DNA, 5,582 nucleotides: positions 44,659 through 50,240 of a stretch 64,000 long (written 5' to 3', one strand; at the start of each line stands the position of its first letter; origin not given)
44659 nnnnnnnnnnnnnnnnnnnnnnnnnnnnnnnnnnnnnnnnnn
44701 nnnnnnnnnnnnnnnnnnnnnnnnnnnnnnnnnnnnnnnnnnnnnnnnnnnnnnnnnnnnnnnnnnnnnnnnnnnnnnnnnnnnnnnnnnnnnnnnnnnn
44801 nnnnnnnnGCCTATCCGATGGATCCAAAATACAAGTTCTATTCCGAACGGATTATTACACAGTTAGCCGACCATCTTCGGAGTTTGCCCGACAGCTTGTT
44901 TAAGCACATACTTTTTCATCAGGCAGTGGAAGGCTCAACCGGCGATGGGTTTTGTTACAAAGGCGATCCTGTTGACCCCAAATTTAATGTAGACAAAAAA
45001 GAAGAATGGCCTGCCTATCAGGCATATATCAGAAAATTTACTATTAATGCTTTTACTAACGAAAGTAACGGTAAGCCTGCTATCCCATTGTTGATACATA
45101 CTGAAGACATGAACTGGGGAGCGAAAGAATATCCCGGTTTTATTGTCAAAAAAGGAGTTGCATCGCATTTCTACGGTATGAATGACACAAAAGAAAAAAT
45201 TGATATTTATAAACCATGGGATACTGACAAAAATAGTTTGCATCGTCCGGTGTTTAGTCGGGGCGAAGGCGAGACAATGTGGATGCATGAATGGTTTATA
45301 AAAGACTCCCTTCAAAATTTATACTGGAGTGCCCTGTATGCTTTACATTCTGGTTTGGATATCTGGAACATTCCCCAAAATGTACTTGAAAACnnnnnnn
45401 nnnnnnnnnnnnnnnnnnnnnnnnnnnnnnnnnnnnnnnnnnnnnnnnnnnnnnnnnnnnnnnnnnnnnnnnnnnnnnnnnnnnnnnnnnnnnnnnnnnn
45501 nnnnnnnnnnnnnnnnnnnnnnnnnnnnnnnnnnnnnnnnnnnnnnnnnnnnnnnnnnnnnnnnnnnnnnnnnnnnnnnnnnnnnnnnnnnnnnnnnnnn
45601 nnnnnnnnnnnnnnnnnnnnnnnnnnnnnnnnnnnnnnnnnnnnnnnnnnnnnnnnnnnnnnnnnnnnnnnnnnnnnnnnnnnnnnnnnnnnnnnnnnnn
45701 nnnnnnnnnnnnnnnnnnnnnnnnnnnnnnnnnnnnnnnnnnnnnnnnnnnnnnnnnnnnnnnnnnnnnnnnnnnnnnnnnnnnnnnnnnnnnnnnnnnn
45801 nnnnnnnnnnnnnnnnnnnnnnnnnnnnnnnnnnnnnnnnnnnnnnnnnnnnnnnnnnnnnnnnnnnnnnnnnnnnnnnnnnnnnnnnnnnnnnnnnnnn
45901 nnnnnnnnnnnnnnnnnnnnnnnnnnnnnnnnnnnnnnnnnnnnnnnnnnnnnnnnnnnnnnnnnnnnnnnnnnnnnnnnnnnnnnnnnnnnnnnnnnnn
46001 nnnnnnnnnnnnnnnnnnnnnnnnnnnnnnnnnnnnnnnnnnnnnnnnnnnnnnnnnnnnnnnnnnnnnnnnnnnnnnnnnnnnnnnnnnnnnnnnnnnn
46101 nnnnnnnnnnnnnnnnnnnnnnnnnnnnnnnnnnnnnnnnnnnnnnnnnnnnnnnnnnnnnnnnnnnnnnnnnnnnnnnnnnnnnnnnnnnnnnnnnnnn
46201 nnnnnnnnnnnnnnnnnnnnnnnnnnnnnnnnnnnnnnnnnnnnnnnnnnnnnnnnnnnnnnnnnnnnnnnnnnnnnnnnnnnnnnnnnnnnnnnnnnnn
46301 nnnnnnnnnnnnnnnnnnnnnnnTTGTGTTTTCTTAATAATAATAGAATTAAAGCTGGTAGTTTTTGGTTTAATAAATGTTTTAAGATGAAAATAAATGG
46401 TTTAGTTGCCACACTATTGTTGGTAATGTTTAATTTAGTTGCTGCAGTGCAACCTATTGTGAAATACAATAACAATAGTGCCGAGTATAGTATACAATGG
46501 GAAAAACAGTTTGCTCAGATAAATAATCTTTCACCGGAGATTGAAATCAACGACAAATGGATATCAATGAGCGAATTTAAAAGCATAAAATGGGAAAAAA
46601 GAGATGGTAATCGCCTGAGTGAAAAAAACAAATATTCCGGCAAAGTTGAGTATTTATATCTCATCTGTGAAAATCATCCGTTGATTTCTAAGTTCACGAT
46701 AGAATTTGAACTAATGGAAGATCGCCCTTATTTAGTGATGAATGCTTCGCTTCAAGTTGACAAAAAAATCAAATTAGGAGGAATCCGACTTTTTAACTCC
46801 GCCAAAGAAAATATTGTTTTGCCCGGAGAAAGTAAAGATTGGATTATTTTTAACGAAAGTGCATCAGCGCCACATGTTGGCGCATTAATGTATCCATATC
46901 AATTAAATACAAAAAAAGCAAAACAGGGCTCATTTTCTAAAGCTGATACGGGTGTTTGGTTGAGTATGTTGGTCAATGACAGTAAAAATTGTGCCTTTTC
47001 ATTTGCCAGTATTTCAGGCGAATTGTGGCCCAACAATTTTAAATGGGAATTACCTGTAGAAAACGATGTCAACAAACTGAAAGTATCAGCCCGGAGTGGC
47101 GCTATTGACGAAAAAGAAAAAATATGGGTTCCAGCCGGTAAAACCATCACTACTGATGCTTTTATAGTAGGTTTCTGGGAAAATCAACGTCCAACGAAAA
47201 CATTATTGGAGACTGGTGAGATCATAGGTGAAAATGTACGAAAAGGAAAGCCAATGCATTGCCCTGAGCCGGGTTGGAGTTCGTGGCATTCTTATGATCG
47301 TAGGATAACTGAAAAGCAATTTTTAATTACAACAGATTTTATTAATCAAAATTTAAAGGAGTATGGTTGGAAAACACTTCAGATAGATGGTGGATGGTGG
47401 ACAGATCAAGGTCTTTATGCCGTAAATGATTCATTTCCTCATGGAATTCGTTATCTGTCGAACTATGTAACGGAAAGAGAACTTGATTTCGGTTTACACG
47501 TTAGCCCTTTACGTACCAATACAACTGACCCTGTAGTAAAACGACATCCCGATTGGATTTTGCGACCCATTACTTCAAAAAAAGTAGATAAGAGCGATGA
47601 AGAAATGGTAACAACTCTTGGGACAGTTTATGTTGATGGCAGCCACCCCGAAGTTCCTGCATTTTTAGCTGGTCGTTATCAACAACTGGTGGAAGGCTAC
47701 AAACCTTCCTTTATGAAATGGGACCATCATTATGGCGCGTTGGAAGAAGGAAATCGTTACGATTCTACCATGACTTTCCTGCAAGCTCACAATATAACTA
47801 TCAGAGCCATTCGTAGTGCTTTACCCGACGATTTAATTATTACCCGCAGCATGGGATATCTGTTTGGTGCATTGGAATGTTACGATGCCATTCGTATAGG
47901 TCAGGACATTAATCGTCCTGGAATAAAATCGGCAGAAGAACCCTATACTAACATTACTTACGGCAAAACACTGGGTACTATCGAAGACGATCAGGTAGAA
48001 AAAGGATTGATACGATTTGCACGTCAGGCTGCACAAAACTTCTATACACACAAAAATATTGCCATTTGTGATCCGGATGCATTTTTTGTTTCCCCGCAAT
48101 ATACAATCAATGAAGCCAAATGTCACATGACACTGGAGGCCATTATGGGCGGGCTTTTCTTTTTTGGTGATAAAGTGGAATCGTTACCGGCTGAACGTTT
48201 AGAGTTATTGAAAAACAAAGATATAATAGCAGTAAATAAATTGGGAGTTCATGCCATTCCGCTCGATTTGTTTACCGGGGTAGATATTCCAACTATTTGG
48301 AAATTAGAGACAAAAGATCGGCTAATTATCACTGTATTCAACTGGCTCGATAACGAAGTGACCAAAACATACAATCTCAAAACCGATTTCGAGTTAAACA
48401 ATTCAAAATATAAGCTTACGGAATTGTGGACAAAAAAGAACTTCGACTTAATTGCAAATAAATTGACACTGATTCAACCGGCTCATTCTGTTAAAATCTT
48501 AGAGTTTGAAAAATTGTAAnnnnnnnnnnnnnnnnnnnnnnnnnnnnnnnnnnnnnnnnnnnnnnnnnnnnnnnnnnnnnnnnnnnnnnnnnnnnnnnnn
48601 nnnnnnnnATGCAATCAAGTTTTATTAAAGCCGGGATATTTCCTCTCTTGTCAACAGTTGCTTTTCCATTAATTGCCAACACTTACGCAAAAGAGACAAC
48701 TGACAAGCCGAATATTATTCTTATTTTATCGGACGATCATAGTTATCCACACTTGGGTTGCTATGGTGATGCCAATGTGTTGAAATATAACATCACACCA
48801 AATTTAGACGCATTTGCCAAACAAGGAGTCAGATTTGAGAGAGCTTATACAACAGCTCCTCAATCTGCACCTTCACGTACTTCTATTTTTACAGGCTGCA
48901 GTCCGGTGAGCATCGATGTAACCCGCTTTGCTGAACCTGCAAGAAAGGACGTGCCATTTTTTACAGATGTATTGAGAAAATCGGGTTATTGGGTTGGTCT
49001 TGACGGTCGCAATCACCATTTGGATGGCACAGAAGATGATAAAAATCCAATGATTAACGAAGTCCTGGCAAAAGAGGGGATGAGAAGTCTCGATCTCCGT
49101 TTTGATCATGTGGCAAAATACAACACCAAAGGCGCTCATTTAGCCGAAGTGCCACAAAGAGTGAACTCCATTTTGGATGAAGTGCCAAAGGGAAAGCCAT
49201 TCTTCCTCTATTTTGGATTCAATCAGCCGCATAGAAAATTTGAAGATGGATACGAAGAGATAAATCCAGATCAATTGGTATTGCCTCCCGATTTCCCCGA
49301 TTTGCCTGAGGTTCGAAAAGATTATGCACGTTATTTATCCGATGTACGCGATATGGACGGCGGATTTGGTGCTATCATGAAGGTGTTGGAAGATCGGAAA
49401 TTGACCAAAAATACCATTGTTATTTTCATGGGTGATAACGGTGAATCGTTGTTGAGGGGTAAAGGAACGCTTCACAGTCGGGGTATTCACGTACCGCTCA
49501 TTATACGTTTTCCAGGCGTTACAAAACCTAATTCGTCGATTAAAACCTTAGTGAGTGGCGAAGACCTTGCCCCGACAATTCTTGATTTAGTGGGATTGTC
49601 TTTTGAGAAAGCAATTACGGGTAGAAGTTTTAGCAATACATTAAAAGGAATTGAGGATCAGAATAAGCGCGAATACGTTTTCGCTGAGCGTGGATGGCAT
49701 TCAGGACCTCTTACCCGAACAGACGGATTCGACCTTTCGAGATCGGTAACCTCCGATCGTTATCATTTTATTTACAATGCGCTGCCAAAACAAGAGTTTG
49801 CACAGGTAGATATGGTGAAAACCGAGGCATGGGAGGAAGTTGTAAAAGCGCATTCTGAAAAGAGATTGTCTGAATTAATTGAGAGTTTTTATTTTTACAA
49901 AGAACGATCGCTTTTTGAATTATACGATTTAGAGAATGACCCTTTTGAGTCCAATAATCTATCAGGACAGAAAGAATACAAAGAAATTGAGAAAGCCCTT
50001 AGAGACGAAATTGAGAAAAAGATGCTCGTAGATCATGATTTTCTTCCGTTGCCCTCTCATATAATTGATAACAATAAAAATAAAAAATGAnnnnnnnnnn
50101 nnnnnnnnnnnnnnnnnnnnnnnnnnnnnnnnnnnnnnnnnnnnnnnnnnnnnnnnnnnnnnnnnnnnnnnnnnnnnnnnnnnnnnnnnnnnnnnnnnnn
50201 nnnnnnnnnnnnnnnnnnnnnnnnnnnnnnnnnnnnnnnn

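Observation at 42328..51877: Three paralogs of an unassignable putative glycosidase family at the core of a sulfatase PUL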

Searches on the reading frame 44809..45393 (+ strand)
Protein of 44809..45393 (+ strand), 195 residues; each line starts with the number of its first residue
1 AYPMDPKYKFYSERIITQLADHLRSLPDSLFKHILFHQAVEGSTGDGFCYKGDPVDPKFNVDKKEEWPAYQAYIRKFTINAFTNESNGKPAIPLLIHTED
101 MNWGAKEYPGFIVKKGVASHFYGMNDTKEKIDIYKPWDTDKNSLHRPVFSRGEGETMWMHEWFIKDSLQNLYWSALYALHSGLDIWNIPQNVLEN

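Call 81: search_solved_structures(query=A3, max_evalue=10, show_alignments=5)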
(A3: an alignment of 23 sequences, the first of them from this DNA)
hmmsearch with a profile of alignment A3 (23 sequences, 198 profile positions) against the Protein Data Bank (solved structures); distinct sequences matched with E-value up to 10: 5.
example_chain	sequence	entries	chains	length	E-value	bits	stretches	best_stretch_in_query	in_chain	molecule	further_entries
7oaa_A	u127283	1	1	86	0.052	16.8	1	112-175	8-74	General control transcription factor GCN4,conserved hypothetical protein residues 311-335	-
7o9v_A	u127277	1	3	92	0.064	16.6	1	113-175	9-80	General control transcription factor GCN4,hypothetical protein OMM_04225 residues 244-274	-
7oah_A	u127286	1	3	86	0.11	15.8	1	112-175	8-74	General control transcription factor GCN4,conserved hypothetical protein residues 311-335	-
7oac_A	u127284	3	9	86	0.11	15.8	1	112-175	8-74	General control transcription factor GCN4,conserved hypothetical protein residues 311-335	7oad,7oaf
1col_A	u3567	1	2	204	1.7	11.9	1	55-138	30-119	COLICIN A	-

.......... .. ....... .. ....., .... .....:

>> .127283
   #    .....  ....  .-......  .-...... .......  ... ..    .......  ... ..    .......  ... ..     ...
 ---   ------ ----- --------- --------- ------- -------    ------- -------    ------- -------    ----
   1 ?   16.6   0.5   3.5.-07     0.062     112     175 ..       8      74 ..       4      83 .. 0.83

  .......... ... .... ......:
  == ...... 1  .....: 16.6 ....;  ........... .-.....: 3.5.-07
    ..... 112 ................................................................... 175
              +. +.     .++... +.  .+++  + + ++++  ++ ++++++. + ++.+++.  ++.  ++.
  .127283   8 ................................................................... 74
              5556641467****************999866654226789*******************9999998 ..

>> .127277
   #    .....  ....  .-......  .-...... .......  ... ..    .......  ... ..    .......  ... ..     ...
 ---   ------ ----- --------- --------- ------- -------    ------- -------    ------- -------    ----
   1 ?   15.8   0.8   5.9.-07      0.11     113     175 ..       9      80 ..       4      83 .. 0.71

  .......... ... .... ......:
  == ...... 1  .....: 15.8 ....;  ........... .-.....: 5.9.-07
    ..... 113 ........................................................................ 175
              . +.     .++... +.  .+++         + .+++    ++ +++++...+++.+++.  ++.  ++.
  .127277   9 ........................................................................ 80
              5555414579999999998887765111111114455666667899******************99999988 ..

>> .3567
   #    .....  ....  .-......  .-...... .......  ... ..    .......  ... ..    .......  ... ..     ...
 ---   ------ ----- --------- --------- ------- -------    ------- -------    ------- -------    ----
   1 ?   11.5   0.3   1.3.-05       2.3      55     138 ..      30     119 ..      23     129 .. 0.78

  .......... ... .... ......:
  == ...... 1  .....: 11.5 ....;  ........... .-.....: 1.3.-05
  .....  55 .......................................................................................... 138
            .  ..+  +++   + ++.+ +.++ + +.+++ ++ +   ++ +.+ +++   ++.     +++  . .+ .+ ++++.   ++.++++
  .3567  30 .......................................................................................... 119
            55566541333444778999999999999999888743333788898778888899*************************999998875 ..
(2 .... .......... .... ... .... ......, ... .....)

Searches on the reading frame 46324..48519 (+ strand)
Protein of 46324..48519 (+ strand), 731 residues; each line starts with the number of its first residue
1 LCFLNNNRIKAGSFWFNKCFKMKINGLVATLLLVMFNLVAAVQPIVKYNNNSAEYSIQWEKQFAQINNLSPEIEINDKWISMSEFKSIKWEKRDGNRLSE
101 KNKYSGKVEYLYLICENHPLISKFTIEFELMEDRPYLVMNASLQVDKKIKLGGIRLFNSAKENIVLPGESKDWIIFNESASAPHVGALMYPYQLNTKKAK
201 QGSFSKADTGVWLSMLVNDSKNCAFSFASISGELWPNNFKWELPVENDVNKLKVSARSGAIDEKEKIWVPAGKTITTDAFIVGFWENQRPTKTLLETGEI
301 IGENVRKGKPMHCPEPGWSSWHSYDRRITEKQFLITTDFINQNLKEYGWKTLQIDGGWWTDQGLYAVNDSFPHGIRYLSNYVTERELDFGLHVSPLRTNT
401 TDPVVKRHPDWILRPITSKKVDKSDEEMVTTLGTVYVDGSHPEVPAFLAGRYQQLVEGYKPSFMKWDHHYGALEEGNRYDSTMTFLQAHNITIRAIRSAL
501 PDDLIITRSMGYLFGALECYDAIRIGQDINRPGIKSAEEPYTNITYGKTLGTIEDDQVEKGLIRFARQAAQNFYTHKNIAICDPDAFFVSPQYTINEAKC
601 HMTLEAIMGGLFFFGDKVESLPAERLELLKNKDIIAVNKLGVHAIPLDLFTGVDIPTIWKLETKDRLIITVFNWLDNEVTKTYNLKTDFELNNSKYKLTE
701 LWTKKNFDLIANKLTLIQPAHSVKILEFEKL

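Call 3: search_protein_families(library=pfam, proteins=[window:46324-48519:+], max_evalue=0.01)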
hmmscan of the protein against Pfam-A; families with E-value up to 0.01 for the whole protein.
window:46324-48519:+ (731 aa): 3 families
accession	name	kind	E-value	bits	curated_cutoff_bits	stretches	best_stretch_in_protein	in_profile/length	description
PF02065.24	Melibiase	-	1.3e-11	44.5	27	1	345-479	68-202/347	Melibiase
PF16499.11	Melibiase_2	-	3.3e-07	30.4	23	0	583-639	226-283/284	Alpha galactosidase A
PF17801.7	Melibiase_C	-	8.8e-06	26.2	22.9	1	664-727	12-70/71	Alpha galactosidase C-terminal beta sandwich domain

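Call 4: search_protein_families(library=ncbifam, proteins=[window:46324-48519:+], max_evalue=0.01)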
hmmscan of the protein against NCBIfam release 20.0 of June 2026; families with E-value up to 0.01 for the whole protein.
window:46324-48519:+ (731 aa): 0 families

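Call 38: search_solved_structures(query=window:46324-48519:+, max_evalue=0.001)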
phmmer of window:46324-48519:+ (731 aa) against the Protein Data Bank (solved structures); distinct sequences matched with E-value up to 0.001: 21.
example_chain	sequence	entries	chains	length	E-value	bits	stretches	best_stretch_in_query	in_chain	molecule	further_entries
6lcj_A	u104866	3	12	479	1.9e-12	49.3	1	314-421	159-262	Alpha-galactosidase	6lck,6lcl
1zy9_A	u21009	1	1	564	1.7e-11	46.2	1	293-529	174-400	alpha-galactosidase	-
5m0x_A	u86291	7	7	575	1.7e-11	46.2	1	293-529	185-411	Alpha-galactosidase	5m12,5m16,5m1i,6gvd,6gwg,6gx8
4ogz_A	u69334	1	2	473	5.1e-11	44.6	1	312-393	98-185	Putative alpha-galactosidase/melibiase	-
6gta_A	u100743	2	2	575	8e-11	44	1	293-527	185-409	Alpha-galactosidase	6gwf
4nzj_A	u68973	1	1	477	2.5e-09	39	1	312-393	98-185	Putative alpha-galactosidase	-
6f4c_B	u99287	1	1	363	2.8e-08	35.5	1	313-392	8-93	alpha-galactosidase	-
3a5v_A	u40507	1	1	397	1.7e-07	33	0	597-728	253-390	Alpha-galactosidase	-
3a21_A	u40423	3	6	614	2e-07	32.7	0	582-721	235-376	Putative secreted alpha-galactosidase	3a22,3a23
1szn_A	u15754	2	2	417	3.9e-07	31.8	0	312-392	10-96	alpha-galactosidase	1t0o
1uas_A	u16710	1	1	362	5.8e-07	31.2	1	313-393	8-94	alpha-galactosidase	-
4nx0_A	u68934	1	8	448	3.9e-06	28.5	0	313-360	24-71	Abp, a GH27 beta-L-arabinopyranosidase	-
4nxk_A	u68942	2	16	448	3.9e-06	28.5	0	313-360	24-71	Abp, a GH27 beta-L-arabinopyranosidase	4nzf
3cc1_A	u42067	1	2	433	4.1e-06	28.4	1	313-361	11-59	Putative alpha-N-acetylgalactosaminidase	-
1r46_A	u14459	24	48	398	4.1e-06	28.4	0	325-393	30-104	Alpha-galactosidase A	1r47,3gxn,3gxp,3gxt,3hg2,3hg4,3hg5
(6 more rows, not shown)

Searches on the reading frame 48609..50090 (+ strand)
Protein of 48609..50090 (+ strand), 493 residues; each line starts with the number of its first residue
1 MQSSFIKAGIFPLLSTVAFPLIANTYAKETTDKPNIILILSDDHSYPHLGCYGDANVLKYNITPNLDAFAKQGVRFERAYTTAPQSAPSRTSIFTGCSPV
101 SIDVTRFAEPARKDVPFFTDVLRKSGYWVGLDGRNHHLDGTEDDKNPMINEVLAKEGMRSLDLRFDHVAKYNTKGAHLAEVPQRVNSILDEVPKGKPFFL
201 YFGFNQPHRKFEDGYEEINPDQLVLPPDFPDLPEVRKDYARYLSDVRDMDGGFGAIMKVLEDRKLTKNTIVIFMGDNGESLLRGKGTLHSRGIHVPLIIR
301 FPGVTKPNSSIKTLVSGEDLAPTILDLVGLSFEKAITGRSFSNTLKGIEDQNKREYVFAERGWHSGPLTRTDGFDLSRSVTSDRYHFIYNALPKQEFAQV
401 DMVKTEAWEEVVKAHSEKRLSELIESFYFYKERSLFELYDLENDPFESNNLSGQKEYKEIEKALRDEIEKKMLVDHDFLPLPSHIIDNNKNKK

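Call 3: search_protein_families(library=pfam, proteins=[window:48609-50090:+], max_evalue=0.01)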
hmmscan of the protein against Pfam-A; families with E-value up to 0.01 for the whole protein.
window:48609-50090:+ (493 aa): 3 families
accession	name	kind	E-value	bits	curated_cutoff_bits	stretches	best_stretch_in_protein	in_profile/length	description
PF00884.28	Sulfatase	-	9.4e-45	153.6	25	1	34-329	1-300/301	Sulfatase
PF16347.10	SGSH_C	-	7.2e-21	75.4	29.3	2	285-401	8-120/154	N-sulphoglucosamine sulphohydrolase, C-terminal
PF01663.27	Phosphodiest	-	8e-07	29.4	23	1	59-278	15-220/342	Type I phosphodiesterase / nucleotide pyrophosphatase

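Call 4: search_protein_families(library=ncbifam, proteins=[window:48609-50090:+], max_evalue=0.01)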
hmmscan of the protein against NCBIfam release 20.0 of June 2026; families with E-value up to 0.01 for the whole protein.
window:48609-50090:+ (493 aa): 5 families
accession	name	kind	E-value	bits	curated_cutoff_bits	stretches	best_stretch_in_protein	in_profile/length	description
NF010322.0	PRK13759.1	equivalog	8.3e-40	136.7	481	3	30-137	3-107/486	arylsulfatase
TIGR03417.1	chol_sulfatase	equivalog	3e-36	125.4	433.45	2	33-138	2-104/500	choline-sulfatase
NF045661.1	HdlasePehA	equivalog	1.9e-22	79.6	900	2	234-360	276-407/506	phosphoric/sulfuric ester hydrolase PehA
NF052527.1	Mn_arylsulf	exception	4.6e-22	78.6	850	3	236-414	261-443/479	manganese-dependent arylsulfatase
NF038282.1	LapC_YejM_PbgA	exception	2.9e-09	35.8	825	1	237-326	409-498/584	LPS biosynthesis-modulating metalloenzyme YejM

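Call 49: search_solved_structures(query=window:48609-50090:+, max_evalue=1e-30)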
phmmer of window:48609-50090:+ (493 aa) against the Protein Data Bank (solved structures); distinct sequences matched with E-value up to 1e-30: 6.
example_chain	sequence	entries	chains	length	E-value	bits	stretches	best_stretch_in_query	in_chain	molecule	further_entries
9bes_B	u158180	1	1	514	5.1e-44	154.2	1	27-472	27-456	S1_8A Sulfatase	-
9bb9_A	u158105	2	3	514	5.6e-44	154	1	27-472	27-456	S1_8A sulfatase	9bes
9bba_A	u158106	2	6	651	1.1e-35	126.7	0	217-487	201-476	S1_8C sulfatase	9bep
9bef_A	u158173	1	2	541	7.1e-32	114.1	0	32-459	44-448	S1_8B sulfatase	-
7stt_A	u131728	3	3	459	2.4e-31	112.4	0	31-329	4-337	N-acetylgalactosamine-6-sulfatase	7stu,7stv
9bbd_A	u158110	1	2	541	3.4e-31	111.9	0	32-459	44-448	S1_8B sulfatase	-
